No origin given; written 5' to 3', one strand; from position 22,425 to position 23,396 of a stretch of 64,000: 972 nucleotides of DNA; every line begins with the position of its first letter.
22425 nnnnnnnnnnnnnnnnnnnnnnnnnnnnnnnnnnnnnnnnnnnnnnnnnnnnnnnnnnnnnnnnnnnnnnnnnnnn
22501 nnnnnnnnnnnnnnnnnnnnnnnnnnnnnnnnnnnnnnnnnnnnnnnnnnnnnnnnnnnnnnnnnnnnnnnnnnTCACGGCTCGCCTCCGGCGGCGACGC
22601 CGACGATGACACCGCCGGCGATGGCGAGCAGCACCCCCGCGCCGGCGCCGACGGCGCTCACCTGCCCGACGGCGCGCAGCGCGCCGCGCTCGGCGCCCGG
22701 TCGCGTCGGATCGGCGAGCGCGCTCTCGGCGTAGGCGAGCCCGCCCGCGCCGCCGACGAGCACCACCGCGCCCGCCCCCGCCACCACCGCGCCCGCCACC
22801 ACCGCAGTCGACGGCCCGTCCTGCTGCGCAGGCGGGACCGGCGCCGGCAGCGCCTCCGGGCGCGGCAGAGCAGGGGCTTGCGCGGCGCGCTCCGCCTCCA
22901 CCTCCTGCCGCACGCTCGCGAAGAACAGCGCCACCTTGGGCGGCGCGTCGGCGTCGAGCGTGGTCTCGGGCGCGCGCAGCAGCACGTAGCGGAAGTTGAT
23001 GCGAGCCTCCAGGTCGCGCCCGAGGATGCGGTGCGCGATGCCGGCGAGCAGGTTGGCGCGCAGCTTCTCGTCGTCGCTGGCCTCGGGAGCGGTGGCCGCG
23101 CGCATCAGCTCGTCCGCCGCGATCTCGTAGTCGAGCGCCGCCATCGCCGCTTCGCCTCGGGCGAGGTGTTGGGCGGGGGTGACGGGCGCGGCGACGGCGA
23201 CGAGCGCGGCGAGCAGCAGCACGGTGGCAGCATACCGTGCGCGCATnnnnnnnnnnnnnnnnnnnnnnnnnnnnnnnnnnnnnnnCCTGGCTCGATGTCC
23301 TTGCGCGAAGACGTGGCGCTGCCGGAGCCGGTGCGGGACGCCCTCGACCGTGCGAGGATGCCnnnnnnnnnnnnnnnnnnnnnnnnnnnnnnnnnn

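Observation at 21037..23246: Module copy 3: GTGA-coupled TPR/zipper partner and a GE lipoprotein carrying a parallel beta-helix domain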

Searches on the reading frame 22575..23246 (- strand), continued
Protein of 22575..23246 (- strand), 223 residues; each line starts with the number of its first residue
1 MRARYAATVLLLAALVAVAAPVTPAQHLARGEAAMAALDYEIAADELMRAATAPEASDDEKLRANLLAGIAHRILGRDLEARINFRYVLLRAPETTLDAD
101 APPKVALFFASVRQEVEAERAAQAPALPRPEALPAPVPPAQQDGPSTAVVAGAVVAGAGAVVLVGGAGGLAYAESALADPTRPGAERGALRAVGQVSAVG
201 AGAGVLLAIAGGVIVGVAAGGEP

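Call 94: search_protein_families(library=ncbifam, alignment_id=A1, max_evalue=0.1)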
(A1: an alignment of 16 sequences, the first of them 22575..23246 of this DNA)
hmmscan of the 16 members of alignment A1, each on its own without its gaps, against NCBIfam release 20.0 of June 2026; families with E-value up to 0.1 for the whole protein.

A. member 1, window:22575-23246:- (223 aa): 1 family
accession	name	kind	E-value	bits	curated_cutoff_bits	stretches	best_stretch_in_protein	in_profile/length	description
NF038027.1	TssQ_fam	subfamily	0.056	14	65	1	25-98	7-80/100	TssQ family T6SS-associated lipoprotein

B. families by the number of members that match (of 16 scanned): 2 families
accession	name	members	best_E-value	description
NF038027.1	TssQ_fam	9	0.00053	TssQ family T6SS-associated lipoprotein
NF058603.1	SCO2097_fam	1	0.051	SCO2097 family morphological protein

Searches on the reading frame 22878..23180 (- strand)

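Call 86: search_protein_families(library=pfam, proteins=[window:22878-23180:-], max_evalue=10)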
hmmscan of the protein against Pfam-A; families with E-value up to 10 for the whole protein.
seq(101 aa): 1 family
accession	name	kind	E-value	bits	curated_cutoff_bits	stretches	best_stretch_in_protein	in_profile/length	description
PF07719.23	TPR_2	-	0.085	13.5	27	1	45-72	6-33/34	Tetratricopeptide repeat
